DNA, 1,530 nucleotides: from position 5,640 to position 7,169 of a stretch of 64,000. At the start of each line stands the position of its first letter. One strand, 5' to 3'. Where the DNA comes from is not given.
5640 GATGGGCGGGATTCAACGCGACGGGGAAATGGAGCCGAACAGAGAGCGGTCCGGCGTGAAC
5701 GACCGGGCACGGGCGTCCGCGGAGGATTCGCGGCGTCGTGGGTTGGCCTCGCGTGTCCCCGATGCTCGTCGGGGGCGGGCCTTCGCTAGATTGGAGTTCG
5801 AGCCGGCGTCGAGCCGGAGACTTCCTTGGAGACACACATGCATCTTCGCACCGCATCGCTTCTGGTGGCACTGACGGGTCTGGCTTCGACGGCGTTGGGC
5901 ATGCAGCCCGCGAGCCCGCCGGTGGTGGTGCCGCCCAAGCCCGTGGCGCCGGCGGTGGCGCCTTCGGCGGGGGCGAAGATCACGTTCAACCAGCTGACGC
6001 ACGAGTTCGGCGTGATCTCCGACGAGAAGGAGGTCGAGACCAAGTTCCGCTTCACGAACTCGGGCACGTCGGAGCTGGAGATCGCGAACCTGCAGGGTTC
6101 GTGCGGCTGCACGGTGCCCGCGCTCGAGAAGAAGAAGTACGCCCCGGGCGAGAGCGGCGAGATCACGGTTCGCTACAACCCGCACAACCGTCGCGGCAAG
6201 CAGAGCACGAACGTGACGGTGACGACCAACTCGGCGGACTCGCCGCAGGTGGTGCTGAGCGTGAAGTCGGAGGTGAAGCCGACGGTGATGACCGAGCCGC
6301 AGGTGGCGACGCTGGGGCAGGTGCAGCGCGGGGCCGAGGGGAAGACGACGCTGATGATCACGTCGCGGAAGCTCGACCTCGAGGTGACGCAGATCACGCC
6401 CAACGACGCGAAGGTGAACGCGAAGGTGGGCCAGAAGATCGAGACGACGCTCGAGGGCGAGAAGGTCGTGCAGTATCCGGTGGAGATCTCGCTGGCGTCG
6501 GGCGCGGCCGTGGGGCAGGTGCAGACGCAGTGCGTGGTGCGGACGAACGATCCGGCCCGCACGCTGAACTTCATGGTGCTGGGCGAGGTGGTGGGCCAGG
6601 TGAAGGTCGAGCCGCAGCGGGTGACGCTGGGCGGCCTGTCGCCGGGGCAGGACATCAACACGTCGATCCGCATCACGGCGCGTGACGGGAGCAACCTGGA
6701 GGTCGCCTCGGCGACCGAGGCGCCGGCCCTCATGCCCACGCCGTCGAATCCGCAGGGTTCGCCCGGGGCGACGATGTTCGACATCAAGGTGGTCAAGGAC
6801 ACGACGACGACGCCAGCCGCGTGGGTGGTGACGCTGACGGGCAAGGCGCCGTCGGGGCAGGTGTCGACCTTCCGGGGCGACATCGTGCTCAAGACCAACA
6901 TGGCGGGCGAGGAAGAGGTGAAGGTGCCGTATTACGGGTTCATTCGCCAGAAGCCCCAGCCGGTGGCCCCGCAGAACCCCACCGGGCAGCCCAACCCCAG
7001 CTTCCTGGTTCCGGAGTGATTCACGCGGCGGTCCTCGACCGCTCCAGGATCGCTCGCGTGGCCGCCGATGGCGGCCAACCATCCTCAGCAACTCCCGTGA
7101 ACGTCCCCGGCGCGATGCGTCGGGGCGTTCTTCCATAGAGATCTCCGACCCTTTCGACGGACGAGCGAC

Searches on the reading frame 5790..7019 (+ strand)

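Call 12: search_protein_families(library=pfam, max_evalue=0.001, proteins=[window:5790-7019:+])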
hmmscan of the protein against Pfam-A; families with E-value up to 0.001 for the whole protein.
window:5790-7019:+ (409 aa): 2 families
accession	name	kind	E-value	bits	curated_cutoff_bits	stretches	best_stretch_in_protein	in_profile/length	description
PF07610.17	DUF1573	-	7.6e-29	100.1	26.1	1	64-162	1-98/98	Protein of unknown function (DUF1573)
PF22544.2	HYDIN_VesB_CFA65-like_Ig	-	4.9e-16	59.2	25.5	1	62-159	1-98/100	HYDIN/CFA65/VesB-like, Ig-like domain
